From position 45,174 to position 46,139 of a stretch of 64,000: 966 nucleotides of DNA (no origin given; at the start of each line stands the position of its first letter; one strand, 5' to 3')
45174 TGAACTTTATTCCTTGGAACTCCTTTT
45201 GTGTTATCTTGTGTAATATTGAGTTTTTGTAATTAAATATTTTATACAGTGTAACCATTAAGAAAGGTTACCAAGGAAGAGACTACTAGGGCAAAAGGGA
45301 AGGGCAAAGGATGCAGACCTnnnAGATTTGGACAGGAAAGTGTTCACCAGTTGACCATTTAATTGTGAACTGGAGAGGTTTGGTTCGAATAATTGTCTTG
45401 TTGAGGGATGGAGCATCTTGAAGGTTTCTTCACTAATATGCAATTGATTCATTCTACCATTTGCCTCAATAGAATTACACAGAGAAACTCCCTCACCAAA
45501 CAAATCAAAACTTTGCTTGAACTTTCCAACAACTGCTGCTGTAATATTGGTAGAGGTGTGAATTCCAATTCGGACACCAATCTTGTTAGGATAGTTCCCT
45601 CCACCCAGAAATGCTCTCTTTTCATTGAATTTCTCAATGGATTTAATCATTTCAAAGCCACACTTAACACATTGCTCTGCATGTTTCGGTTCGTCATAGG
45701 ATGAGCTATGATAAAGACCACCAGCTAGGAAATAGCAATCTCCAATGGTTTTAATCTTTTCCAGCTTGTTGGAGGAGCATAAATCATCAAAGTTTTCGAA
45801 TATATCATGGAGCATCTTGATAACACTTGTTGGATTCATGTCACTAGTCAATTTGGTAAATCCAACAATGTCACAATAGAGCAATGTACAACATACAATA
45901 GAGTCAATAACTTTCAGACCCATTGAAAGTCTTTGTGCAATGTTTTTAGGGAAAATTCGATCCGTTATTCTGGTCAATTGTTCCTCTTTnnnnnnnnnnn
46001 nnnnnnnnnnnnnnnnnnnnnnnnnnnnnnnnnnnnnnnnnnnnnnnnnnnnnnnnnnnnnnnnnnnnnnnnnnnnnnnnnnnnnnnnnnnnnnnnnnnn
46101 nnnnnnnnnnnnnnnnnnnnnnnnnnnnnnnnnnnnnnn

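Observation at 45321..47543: PAS-PAS-cyclase with substitutions at transition-state residues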

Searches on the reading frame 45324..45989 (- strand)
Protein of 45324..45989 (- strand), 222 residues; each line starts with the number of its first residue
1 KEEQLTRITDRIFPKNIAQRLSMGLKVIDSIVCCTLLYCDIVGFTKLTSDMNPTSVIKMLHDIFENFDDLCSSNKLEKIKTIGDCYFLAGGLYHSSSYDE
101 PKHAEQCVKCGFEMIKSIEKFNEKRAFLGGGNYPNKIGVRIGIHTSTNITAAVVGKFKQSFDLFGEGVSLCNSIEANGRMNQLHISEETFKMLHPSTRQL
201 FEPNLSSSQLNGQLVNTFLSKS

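Call 12: find_homologous_proteins(query=window:45324-45989:-, max_evalue=1e-10)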
Query seq(222 aa) (222 aa): 703 proteins with E <= 1e-10 among 976 candidates; the best 120 are listed.
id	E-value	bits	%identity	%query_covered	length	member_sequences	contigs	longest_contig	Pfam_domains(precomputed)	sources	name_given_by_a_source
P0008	7.0e-30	122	51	59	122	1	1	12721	PF00211.26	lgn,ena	-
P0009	1.2e-29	121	38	79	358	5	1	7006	PF00672.31,PF00211.26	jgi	-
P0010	5.0e-29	119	38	92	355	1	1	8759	PF00211.26,PF00072.31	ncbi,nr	ncbi:MAG: response regulator [Chloroflexaceae bacterium]|nr:response regulator [Chloroflexaceae bact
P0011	5.0e-28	116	40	79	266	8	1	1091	PF00211.26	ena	-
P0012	6.1e-28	116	40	79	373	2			PF00672.31,PF00211.26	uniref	uniref:adenylate/guanylate cyclase domain-containing protein n=1 Tax=uncultured Devosia sp. TaxID=21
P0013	1.1e-27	115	39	82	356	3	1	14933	PF00211.26,PF00072.31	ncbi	-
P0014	1.4e-27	115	35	82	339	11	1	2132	PF00672.31,PF00211.26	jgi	jgi:adenylate cyclase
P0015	2.9e-27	114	34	90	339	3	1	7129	PF00211.26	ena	-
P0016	3.0e-27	114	38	82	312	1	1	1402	PF00211.26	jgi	-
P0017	4.2e-27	113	37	86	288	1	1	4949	PF00211.26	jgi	jgi:class 3 adenylate cyclase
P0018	4.4e-27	113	34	90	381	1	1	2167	PF00211.26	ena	-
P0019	5.3e-27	113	36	94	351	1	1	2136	PF00211.26,PF00072.31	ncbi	-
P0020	5.3e-27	113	37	84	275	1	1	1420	PF00672.31,PF00211.26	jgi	jgi:class 3 adenylate cyclase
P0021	5.9e-27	113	38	86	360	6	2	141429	PF00211.26,PF00072.31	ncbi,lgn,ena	-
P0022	6.6e-27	113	35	94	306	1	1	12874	PF00211.26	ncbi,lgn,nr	ncbi:MAG: adenylate/guanylate cyclase domain-containing protein [Rhizobacter sp.]|nr:adenylate/guany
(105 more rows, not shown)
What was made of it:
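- Tried and rejected: Word-index search with the cyclase domain alone (call 12).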
